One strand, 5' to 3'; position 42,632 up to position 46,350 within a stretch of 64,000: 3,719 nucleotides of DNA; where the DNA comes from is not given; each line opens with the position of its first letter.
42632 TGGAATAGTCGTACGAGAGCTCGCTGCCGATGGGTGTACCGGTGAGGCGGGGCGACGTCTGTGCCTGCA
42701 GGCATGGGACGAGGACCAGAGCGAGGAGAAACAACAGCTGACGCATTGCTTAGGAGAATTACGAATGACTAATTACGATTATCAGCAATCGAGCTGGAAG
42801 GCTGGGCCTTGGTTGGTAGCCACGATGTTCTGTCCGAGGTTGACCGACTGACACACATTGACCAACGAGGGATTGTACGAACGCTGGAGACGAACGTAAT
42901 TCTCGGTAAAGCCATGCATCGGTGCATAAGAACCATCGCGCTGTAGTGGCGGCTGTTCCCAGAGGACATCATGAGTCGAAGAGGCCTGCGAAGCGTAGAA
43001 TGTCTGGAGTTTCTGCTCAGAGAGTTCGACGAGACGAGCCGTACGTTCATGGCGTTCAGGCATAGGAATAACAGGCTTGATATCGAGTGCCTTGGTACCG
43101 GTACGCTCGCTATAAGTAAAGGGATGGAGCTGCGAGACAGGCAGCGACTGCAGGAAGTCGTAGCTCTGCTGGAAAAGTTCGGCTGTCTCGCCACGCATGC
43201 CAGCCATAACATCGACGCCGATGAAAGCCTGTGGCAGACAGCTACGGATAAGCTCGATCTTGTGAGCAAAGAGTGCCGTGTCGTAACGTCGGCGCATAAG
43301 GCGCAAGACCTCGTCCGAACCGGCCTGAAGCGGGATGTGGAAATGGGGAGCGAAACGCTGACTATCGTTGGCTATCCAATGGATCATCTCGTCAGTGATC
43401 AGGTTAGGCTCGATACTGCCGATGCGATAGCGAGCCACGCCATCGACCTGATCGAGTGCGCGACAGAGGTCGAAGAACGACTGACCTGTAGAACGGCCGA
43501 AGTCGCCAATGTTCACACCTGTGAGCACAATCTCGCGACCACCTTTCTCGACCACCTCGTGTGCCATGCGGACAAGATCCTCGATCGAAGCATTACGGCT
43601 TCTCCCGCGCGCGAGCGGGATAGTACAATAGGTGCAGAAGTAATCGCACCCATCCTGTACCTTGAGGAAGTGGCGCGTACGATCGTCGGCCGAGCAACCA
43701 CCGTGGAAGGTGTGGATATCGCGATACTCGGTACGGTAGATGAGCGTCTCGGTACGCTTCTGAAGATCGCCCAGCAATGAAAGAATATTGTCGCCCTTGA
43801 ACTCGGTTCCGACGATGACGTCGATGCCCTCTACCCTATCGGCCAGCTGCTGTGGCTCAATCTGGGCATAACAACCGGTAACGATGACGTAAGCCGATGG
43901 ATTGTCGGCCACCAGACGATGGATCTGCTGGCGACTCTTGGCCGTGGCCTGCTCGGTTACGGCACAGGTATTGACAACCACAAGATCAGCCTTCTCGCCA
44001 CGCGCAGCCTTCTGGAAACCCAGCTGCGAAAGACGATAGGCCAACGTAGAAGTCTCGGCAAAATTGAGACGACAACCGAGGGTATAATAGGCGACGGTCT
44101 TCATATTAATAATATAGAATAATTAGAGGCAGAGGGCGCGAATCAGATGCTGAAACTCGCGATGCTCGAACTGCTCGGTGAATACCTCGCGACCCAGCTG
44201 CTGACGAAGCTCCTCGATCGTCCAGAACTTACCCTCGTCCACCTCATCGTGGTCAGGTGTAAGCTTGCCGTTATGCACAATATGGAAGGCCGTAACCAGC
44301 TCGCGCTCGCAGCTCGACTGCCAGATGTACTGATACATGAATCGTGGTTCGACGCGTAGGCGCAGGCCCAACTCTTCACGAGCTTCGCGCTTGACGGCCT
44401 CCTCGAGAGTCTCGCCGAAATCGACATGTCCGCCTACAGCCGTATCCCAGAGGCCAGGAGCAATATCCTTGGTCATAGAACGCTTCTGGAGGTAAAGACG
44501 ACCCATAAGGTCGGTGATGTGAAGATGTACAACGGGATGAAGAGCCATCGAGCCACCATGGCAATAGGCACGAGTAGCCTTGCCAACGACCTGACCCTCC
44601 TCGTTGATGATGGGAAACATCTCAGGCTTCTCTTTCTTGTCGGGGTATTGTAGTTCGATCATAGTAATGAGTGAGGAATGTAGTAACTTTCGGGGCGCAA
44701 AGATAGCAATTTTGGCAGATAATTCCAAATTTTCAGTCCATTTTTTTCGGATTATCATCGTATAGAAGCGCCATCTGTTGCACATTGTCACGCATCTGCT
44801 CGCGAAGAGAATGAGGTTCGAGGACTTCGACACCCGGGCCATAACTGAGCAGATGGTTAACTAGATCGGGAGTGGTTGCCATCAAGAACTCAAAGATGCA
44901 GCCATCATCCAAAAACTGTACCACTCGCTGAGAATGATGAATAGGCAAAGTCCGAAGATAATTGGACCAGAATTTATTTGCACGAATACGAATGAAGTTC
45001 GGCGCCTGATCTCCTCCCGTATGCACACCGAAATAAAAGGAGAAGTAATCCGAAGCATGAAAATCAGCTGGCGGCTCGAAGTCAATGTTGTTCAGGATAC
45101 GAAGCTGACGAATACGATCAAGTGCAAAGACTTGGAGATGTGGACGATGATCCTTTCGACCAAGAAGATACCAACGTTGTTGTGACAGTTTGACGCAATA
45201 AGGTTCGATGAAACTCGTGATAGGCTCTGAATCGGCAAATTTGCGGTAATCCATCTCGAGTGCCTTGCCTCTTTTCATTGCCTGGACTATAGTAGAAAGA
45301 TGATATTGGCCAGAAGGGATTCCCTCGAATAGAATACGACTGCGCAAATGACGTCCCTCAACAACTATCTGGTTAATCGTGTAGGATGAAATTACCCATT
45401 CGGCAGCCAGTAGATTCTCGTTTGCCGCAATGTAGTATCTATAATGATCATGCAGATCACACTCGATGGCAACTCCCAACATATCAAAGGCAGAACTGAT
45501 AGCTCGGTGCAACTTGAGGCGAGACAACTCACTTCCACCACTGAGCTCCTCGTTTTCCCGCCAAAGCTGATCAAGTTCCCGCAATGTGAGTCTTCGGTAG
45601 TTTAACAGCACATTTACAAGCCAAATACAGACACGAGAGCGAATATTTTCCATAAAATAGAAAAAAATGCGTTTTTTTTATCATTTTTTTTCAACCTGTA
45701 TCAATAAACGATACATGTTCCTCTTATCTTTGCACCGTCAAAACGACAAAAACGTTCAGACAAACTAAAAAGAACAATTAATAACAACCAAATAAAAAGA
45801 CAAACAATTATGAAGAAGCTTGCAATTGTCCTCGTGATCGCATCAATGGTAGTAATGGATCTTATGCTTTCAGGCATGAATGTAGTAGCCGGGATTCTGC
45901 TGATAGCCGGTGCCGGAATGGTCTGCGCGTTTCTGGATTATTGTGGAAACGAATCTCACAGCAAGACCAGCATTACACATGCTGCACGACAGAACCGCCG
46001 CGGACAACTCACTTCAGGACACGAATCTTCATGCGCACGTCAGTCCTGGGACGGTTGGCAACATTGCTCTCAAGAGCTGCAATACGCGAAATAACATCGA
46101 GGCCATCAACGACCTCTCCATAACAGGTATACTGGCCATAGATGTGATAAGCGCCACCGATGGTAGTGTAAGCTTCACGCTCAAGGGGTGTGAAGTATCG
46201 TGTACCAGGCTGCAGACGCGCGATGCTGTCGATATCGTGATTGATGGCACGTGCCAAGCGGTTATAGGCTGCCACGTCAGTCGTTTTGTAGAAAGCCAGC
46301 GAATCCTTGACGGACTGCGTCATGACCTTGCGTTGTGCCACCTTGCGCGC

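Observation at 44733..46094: Low-GC islet: WYL-domain regulator divergent from a promoter-equipped small two-TM protein that overlaps the PPIase 3' end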

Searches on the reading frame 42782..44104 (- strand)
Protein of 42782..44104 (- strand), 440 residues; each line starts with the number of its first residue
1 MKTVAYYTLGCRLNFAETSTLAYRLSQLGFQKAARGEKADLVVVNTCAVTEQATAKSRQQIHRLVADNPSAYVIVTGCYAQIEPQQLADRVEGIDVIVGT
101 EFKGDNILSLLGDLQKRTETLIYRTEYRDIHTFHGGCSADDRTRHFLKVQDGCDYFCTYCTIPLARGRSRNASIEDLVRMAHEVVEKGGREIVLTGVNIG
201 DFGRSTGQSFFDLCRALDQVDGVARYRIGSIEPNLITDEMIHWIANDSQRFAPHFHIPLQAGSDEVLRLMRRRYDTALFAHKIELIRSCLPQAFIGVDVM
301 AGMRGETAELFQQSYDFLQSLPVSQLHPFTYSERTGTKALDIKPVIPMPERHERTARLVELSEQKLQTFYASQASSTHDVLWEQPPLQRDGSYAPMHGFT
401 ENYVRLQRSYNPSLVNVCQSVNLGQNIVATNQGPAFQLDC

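Call 4: search_protein_families(library=pfam, proteins=[window:42782-44104:-], max_evalue=0.01)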
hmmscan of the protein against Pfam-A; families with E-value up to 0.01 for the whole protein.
window:42782-44104:- (440 aa): 3 families
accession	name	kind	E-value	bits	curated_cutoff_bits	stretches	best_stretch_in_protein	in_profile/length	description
PF00919.26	UPF0004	-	7.8e-26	90.4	27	1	4-99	2-98/98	Uncharacterized protein family UPF0004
PF04055.27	Radical_SAM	-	4.4e-17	63.2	29.5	1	148-318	2-166/166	Radical SAM superfamily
PF02310.24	B12-binding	-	0.003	17.8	32.1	0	30-99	43-111/121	B12 binding domain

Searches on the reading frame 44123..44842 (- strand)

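Call 4: search_protein_families(library=pfam, proteins=[window:44123-44842:-], max_evalue=0.01)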
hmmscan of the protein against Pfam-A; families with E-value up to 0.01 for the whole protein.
window:44123-44842:- (239 aa): 1 family
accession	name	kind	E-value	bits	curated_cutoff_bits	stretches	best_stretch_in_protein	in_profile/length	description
PF00293.34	NUDIX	-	6.8e-18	65.4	21.1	1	102-215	3-124/134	NUDIX domain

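Call 6: search_protein_families(library=ncbifam, proteins=[window:44123-44842:-], max_evalue=0.01)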
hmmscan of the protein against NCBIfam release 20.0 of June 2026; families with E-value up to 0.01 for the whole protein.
window:44123-44842:- (239 aa): 17 families
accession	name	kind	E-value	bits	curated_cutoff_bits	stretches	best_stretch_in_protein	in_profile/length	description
NF002995.0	PRK03759.1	equivalog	3.6e-25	88.7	127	1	71-219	4-157/185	isopentenyl-diphosphate Delta-isomerase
NF011922.0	PRK15393.1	equivalog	8.8e-19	67.9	152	1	72-214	9-149/182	NUDIX hydrolase YfcD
TIGR02150.1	IPP_isom_1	equivalog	2.8e-14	53.3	105.8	1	78-214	3-142/159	isopentenyl-diphosphate delta-isomerase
TIGR00586.1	mutt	equivalog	1.5e-10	41.2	97.9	1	113-215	16-114/129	8-oxo-dGTP diphosphatase MutT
NF006530.0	PRK08999.1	equivalog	1.2e-07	31.1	245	1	107-169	11-71/315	Nudix family hydrolase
NF001299.0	PRK00241.1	equivalog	1.8e-07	30.9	158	1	134-213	162-239/263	NAD(+) diphosphatase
NF007834.0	PRK10546.1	equivalog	2.9e-07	30.4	156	1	109-189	10-87/135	pyrimidine (deoxy)nucleoside triphosphate diphosphatase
NF041653.1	Nud_hyd_Meth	equivalog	3.1e-07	30.3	300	1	82-195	8-113/170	Nudix hydrolase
NF012016.0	PRK15472.1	equivalog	9.3e-07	28.6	95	1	114-164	15-64/141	nucleoside triphosphatase NudI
NF008044.0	PRK10776.1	equivalog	1.7e-06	28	148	1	115-214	17-112/130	8-oxo-dGTP diphosphatase MutT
NF011963.0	PRK15434.1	subfamily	0.00015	21.5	146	1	108-178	23-89/159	GDP-mannose mannosyl hydrolase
NF001938.0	PRK00714.1-5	equivalog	0.0013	18.1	116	1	103-161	14-75/172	RNA pyrophosphohydrolase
NF041652.1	Nud_hyd_Dein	equivalog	0.0033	17.6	200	1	124-174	37-85/152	Nudix hydrolase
NF006961.0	PRK09438.1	equivalog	0.0035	16.8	103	1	128-187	30-86/151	dihydroneopterin triphosphate diphosphatase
NF003787.0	PRK05379.1-4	equivalog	0.0068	15.4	449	1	113-163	218-265/346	bifunctional nicotinamide-nucleotide adenylyltransferase/Nudix hydroxylase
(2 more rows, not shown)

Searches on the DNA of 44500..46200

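Call 90: search_rna_families(source=window, start=44500, end=46200, threshold=evalue, max_evalue=1)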
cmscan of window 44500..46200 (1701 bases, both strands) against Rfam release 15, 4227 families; matches with E-value up to 1: 0.
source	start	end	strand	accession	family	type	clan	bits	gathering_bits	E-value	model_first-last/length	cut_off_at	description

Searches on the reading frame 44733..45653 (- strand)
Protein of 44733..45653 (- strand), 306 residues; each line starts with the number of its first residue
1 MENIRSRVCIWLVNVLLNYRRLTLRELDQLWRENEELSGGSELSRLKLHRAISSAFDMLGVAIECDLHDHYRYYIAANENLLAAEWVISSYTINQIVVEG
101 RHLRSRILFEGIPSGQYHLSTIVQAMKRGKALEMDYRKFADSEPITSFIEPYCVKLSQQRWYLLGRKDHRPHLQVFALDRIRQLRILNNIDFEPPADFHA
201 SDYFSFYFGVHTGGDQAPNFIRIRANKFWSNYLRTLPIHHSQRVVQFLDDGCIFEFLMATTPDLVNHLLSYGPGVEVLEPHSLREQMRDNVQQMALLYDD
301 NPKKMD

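Call 4: search_protein_families(library=pfam, proteins=[window:44733-45653:-], max_evalue=0.01)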
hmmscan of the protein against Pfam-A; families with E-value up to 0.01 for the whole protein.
window:44733-45653:- (306 aa): 2 families
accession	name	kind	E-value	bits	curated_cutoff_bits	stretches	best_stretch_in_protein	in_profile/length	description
PF13280.12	WYL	-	4.5e-15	55.8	21.8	1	118-186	2-70/70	WYL domain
PF25583.1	WCX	-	2.5e-13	50.6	23.9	1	222-295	6-76/76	WCX domain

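Call 5: search_protein_families(library=padloc, proteins=[window:44733-45653:-], max_evalue=0.1)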
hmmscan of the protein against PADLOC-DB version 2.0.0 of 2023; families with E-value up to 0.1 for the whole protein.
window:44733-45653:- (306 aa): 6 families
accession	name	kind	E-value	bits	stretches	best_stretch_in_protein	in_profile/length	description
PDLC01652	WYL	-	9.2e-32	108.6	1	116-295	17-162/162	"CAS-I,CAS-II,CAS-III,CAS-IV,CAS-V,CAS-VI; associated_signaling"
PDLC01457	WYL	-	3.4e-17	60.8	1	115-283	123-229/229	"CAS-I,CAS-II,CAS-III,CAS-IV,CAS-V,CAS-VI; associated_signaling"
PDLC01766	Cas3c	-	3.4e-17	59.9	1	113-299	131-317/1009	-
PDLC01484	WYL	-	8.6e-08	29.7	1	263-298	401-436/437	"CAS-I,CAS-II,CAS-III,CAS-IV,CAS-V,CAS-VI; associated_signaling"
PDLC01510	WYL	-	8.6e-08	29.7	1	263-298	401-436/437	"CAS-I,CAS-II,CAS-III,CAS-IV,CAS-V,CAS-VI; associated_signaling"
PDLC01046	WYL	-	3e-05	21.4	1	263-299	398-434/435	HTH-WYL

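Call 6: search_protein_families(library=ncbifam, proteins=[window:44733-45653:-], max_evalue=0.01)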
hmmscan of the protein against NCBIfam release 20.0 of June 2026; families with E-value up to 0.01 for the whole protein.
window:44733-45653:- (306 aa): 1 family
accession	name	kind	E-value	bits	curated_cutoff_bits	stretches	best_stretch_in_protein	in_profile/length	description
TIGR03985.1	TIGR03985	hypoth_equivalog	8.3e-05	22.3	60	1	265-298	215-248/249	TIGR03985 family CRISPR-associated protein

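Call 66: search_protein_families(library=phrogs, proteins=[window:44733-45653:-], max_evalue=0.01)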
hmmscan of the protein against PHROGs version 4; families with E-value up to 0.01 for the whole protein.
window:44733-45653:- (306 aa): 1 family
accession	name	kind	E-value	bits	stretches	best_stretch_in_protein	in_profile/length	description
phrog_13105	-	unknown function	1.1e-07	32.7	1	120-202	150-230/239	-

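Call 69: find_homologous_proteins(query=window:44733-45653:-, max_evalue=1e-10)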
Query window:44733-45653:- (306 aa): 2243 proteins with E <= 1e-10 among 3291 candidates; the best 120 are listed.
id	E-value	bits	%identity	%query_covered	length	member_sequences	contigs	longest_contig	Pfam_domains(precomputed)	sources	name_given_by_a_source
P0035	1.1e-207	706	100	100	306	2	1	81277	PF13280.13,PF25583.2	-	-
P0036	9.6e-138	477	68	98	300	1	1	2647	PF13280.13,PF25583.2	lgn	-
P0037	2.6e-136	472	69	100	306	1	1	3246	PF13280.13,PF25583.2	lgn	-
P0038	2.5e-133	462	68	98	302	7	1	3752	PF13280.13,PF25583.2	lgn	-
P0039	3.9e-132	458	65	98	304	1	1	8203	PF13280.13,PF25583.2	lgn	-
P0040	1.9e-131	456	66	97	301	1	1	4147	PF13280.13,PF25583.2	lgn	-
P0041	3.5e-125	435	62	98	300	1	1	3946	PF13280.13,PF25583.2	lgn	-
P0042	1.6e-122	427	63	97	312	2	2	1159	PF13280.13,PF25583.2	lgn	-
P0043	9.8e-121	421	62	98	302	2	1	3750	PF13280.13,PF25583.2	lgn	-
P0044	2.0e-120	420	62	99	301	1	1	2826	PF13280.13,PF25583.2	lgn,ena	-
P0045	1.0e-119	417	63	97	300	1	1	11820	PF13280.13,PF25583.2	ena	-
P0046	4.6e-118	412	62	97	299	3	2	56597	PF13280.13,PF25583.2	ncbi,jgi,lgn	-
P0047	1.3e-115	404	62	97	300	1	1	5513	PF13280.13,PF25583.2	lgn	-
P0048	1.9e-114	400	59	97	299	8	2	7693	PF13280.13,PF25583.2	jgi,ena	-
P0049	8.5e-114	398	61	98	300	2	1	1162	PF13280.13,PF25583.2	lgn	-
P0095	6.1e-66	241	40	97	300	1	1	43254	PF13280.13,PF25583.2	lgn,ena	-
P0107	6.4e-61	224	36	94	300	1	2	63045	PF13280.13,PF25583.2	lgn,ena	-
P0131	2.0e-59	219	43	93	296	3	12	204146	PF13280.13,PF25583.2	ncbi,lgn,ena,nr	ncbi:MAG: WYL domain-containing protein [Prevotella sp.]|nr:WYL domain-containing protein [Prevotell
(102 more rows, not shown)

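Call 70: find_encoding_contigs(protein=P0131, flank=4000, max_places=2)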
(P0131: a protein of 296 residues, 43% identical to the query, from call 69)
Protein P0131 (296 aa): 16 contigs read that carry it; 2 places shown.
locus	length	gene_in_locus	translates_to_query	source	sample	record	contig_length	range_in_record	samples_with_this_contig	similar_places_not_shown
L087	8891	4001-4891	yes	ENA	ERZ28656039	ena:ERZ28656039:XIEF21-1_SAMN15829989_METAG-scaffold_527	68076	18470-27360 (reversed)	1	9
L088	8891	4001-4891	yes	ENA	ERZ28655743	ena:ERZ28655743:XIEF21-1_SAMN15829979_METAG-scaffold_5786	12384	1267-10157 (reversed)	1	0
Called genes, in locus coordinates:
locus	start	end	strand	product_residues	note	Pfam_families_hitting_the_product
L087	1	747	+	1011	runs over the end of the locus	PF13620:CarboxypepD_reg, PF13715:CarbopepD_reg_2, PF07715:Plug, PF00593:TonB_dep_Rec_b-barrel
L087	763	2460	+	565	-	PF14322:SusD-like_3 (weak), PF07980:SusD_RagB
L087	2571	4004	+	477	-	PF00295:Glyco_hydro_28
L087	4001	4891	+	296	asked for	PF13280:WYL, PF25583:WCX (weak)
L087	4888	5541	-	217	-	PF06508:QueC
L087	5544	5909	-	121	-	PF12637:TSCPD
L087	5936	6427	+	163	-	PF13185:GAF_2, PF01590:GAF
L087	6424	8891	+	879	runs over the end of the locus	PF17678:Glyco_hydro_92N, PF07971:Glyco_hydro_92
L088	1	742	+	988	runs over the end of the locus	?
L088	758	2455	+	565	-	PF14322:SusD-like_3 (weak), PF07980:SusD_RagB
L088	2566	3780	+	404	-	-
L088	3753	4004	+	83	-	-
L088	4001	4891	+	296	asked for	PF13280:WYL, PF25583:WCX (weak)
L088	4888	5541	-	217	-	PF06508:QueC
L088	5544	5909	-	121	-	PF12637:TSCPD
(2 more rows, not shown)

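Call 71: find_encoding_contigs(protein=P0095, flank=4000, max_places=2)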
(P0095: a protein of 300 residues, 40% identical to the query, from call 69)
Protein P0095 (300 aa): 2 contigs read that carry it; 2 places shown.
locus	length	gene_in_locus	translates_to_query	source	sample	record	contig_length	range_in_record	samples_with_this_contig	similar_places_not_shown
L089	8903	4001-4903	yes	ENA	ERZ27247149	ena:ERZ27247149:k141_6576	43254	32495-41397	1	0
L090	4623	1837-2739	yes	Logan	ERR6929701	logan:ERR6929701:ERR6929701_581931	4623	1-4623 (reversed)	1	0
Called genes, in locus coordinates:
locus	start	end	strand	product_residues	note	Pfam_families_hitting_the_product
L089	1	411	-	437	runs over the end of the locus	PF00696:AA_kinase, PF13840:ACT_7 (weak), PF22468:ACT_9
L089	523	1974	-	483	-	PF05970:PIF1, PF13245:AAA_19, PF13604:AAA_30, PF09848:SLFN-g3_helicase (faint), PF13538:UvrD_C_2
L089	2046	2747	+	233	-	-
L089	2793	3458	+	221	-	PF12864:DUF3822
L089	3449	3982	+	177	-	PF03602:Cons_hypoth95, PF13847:Methyltransf_31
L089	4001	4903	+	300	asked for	PF13280:WYL, PF25583:WCX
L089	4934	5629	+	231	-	PF01746:tRNA_m1G_MT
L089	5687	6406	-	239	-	PF00484:Pro_CA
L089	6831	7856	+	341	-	PF12784:PDDEXK_2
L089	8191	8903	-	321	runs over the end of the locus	-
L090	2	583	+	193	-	?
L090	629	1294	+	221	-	PF12864:DUF3822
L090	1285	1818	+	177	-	PF03602:Cons_hypoth95, PF13847:Methyltransf_31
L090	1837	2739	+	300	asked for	PF13280:WYL, PF25583:WCX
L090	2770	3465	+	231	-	PF01746:tRNA_m1G_MT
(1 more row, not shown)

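Call 72: find_encoding_contigs(protein=P0107, flank=4000, max_places=2)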
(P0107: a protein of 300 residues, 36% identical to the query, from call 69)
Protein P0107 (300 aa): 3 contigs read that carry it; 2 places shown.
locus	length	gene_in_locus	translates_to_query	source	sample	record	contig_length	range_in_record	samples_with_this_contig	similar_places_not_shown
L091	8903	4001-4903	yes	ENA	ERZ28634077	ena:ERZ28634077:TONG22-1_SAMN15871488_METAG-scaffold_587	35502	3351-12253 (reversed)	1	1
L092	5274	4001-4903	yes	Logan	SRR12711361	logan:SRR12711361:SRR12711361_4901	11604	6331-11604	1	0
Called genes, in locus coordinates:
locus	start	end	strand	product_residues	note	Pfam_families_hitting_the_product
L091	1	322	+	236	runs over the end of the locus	-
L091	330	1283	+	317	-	-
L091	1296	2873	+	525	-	PF13201:PCMD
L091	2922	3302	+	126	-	PF01219:DAGK_prokar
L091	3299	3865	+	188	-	PF01569:PAP2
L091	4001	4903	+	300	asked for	PF13280:WYL, PF25583:WCX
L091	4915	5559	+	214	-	-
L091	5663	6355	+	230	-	PF18753:Nmad2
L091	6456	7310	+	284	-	PF03796:DnaB_C (faint), PF06745:ATPase (weak)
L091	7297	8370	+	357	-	-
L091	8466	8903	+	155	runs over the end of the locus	-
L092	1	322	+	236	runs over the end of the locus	-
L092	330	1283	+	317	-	-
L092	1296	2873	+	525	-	PF13201:PCMD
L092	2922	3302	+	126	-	PF01219:DAGK_prokar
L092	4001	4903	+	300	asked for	PF13280:WYL, PF25583:WCX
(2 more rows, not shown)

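Call 101: find_encoding_contigs(protein=P0037, flank=2500, max_places=1)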
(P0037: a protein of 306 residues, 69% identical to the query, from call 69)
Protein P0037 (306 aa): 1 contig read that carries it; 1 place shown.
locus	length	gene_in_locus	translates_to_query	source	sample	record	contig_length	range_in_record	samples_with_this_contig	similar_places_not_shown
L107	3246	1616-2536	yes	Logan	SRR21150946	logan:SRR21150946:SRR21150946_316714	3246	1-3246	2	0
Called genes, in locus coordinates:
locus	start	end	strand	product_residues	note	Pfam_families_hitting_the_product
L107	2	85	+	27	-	?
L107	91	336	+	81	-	PF09413:DUF2007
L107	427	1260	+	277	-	PF00160:Pro_isomerase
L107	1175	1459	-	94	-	-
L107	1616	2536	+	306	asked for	PF13280:WYL, PF25583:WCX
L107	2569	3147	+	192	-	PF00293:NUDIX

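Call 107: find_encoding_contigs(protein=P0038, flank=1500, max_places=1)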
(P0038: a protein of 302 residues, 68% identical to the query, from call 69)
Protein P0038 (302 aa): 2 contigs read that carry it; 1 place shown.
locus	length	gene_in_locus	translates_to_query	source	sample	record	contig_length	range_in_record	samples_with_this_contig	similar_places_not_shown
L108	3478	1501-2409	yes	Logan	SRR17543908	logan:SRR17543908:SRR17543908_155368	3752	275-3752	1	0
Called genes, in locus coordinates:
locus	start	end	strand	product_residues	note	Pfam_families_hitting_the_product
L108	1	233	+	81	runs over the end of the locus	PF09413:DUF2007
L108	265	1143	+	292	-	PF00160:Pro_isomerase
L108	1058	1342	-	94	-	-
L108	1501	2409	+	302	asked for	PF13280:WYL, PF25583:WCX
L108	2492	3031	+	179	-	PF00293:NUDIX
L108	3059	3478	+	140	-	?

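Call 108: find_encoding_contigs(protein=P0044, flank=1500, max_places=1)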
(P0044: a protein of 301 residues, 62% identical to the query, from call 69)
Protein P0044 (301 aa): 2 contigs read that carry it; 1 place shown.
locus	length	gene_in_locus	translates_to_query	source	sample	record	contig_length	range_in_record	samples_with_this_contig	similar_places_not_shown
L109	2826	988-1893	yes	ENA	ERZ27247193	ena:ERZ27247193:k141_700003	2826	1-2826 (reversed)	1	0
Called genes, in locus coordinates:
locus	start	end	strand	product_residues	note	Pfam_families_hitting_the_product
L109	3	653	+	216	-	?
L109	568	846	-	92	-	-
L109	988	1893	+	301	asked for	PF13280:WYL, PF25583:WCX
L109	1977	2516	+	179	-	PF00293:NUDIX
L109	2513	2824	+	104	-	?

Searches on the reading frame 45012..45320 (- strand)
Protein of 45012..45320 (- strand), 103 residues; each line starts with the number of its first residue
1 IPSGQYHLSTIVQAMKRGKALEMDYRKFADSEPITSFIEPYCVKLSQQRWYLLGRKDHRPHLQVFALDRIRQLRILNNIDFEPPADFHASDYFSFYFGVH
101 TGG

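Call 63: search_solved_structures(query=window:45012-45320:-, max_evalue=10, show_alignments=5)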
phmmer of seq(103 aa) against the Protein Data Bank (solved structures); distinct sequences matched with E-value up to 10: 9.
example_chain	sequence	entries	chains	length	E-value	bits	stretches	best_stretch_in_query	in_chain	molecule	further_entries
6sj9_A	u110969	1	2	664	3.1e-06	30.2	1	3-90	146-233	Proteasome accessory factor B/C (PafBC)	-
7p5x_AY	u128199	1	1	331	4.7e-05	26.4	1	7-71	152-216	Transcriptional regulator-like protein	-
9fnd_X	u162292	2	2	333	4.7e-05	26.4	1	7-71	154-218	Transcriptional regulator-like protein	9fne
9edt_D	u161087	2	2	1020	0.17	15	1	25-81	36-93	Chromosome instability protein 1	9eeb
9edr_D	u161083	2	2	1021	0.17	15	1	25-81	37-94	Chromosome instability protein 1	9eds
2hy1_A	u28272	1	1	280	0.88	12.7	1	34-76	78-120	Rv0805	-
2hyp_A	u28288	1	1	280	0.92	12.6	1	34-76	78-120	Hypothetical protein RV0805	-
3ib7_A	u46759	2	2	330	1.2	12.3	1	34-76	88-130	Icc protein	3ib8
2hyo_A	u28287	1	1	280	1.2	12.3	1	34-76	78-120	Rv0805N97A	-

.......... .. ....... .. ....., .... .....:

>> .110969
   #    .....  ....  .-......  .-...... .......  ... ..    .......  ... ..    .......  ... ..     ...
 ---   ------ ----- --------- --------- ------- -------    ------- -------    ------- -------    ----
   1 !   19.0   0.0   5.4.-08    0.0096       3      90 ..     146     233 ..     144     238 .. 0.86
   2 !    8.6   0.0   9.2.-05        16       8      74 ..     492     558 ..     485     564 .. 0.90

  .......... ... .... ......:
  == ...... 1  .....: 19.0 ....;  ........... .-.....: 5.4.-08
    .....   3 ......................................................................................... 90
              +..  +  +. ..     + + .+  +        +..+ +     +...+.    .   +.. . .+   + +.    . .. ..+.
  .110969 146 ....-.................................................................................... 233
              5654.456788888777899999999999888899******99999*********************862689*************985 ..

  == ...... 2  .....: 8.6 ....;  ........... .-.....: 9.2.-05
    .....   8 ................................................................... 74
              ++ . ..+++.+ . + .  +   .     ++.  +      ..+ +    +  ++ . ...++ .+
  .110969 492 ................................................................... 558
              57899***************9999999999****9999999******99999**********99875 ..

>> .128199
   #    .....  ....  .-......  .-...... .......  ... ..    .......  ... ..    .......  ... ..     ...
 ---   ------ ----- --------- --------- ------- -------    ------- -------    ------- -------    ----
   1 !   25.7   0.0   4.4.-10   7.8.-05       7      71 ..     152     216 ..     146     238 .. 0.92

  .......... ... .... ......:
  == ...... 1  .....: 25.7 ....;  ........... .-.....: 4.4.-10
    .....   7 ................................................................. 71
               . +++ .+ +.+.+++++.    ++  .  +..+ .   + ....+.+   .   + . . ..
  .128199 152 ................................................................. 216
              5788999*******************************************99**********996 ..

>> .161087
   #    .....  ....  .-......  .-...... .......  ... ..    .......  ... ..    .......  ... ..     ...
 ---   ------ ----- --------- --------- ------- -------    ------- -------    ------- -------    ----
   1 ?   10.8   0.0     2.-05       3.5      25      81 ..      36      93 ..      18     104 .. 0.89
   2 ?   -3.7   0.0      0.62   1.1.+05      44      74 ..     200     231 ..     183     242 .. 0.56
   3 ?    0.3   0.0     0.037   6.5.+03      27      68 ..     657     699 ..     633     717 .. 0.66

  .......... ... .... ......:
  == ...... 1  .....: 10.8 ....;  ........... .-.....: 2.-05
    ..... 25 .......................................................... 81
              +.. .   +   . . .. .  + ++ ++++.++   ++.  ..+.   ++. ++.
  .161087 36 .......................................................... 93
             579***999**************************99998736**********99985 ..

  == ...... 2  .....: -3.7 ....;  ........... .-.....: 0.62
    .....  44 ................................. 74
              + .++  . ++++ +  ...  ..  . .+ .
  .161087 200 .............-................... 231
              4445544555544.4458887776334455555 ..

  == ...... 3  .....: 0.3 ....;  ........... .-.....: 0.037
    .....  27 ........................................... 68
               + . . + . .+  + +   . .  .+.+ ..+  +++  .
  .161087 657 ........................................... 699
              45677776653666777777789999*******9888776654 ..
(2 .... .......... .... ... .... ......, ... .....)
